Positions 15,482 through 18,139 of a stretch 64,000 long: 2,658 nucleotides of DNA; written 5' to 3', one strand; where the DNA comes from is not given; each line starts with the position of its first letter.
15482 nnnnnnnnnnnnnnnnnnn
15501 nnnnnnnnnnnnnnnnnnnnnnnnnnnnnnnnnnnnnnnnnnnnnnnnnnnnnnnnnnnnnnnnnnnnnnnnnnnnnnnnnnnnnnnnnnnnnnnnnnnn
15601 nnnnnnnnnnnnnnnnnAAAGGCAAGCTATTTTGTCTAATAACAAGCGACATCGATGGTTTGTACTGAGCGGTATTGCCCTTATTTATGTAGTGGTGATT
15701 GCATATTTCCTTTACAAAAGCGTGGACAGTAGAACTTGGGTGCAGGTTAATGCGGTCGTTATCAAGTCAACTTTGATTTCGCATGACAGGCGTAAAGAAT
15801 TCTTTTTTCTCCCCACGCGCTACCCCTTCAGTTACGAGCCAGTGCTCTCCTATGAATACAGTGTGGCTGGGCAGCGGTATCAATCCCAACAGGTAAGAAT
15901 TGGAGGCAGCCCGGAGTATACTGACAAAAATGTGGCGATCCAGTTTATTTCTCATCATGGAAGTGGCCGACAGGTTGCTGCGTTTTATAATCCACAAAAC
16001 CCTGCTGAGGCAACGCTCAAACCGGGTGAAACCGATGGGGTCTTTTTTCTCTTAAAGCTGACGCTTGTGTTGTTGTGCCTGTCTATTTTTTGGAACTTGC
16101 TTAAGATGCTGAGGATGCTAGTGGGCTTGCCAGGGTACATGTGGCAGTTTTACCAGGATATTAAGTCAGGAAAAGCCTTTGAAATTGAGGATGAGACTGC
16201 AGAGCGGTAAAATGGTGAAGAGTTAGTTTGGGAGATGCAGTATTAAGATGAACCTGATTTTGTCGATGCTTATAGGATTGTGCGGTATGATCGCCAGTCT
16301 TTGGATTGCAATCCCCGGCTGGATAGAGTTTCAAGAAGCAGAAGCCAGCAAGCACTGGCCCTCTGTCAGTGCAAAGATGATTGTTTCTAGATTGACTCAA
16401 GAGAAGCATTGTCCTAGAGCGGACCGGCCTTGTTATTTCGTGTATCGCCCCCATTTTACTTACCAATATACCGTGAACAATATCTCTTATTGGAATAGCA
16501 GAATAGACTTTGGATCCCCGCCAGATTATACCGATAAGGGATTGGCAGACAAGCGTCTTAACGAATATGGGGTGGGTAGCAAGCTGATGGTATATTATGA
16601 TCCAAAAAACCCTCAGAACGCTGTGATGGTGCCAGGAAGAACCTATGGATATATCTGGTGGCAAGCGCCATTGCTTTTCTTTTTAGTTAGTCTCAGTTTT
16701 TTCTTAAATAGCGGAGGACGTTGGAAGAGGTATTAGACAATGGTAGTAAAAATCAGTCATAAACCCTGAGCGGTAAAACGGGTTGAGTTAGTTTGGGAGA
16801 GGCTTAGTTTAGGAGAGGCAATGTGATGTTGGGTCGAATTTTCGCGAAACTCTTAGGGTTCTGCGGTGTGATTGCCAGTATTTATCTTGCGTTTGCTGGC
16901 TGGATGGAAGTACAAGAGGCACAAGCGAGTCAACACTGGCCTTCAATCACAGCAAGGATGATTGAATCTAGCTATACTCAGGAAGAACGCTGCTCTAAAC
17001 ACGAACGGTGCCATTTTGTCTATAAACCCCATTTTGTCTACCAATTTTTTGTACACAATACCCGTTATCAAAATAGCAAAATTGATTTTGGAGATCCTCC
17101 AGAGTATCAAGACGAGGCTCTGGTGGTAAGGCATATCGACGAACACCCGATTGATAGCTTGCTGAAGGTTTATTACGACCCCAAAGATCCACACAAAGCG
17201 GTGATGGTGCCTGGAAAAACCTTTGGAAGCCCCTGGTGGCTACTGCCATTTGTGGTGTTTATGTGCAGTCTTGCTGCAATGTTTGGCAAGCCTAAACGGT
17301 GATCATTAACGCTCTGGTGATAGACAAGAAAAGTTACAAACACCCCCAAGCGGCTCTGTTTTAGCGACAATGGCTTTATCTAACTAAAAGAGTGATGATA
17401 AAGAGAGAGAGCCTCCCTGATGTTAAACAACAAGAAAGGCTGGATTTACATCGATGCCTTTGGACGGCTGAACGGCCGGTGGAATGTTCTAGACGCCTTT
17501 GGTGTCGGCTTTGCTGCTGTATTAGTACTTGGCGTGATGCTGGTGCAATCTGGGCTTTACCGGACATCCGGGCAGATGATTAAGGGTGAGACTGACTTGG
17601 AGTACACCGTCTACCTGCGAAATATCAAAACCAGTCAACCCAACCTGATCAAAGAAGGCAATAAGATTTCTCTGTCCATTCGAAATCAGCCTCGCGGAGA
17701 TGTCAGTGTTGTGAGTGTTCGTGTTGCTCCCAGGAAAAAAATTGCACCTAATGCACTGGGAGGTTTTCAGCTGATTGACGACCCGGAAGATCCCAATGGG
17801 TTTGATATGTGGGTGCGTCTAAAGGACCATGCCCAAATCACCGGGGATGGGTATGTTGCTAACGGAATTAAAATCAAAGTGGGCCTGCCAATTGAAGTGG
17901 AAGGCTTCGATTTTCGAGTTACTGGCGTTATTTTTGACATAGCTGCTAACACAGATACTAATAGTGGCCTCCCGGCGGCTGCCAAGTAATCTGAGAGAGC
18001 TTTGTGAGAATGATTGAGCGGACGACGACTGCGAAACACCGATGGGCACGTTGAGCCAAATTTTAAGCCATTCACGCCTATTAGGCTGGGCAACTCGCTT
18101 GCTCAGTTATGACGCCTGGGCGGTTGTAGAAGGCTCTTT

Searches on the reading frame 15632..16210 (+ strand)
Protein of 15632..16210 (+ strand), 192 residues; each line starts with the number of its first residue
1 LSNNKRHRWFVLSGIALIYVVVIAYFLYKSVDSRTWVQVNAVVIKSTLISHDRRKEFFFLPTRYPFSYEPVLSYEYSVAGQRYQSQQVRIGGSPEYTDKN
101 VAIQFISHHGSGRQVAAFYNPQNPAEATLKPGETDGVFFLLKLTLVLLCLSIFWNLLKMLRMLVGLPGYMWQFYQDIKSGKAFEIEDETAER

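Call 27: search_protein_families(library=pfam, proteins=[window:15632-16210:+], max_evalue=0.0001)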
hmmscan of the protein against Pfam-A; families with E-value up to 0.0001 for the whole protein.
window:15632-16210:+ (192 aa): 1 family
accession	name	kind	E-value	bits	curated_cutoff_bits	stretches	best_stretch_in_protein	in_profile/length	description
PF12158.14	DUF3592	-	1e-11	45.7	25.3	1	67-133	23-83/84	Domain of unknown function (DUF3592)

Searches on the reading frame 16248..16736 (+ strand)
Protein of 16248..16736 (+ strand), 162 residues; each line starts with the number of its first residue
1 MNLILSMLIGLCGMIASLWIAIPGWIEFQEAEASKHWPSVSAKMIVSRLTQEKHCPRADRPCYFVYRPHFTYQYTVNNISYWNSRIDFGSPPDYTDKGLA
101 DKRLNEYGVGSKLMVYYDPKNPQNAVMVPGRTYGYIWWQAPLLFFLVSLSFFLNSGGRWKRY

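Call 27: search_protein_families(library=pfam, proteins=[window:16248-16736:+], max_evalue=0.0001)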
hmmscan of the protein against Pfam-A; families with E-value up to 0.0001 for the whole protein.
window:16248-16736:+ (162 aa): 1 family
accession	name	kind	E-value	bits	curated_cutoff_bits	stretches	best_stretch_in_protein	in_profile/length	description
PF12158.14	DUF3592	-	2e-14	54.5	25.3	1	57-131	15-83/84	Domain of unknown function (DUF3592)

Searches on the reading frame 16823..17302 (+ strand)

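Call 27: search_protein_families(library=pfam, proteins=[window:16823-17302:+], max_evalue=0.0001)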
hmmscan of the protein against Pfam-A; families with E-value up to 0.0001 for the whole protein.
window:16823-17302:+ (159 aa): 1 family
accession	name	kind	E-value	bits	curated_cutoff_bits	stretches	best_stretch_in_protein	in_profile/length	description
PF12158.14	DUF3592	-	1.3e-09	39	25.3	1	47-132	6-83/84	Domain of unknown function (DUF3592)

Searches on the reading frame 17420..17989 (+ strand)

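Call 27: search_protein_families(library=pfam, proteins=[window:17420-17989:+], max_evalue=0.0001)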
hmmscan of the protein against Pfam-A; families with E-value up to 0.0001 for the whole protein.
window:17420-17989:+ (189 aa): 1 family
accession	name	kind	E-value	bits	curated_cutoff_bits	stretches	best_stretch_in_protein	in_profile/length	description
PF14221.11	DUF4330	-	2e-26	93.6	27.6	1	11-174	4-166/167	Domain of unknown function (DUF4330)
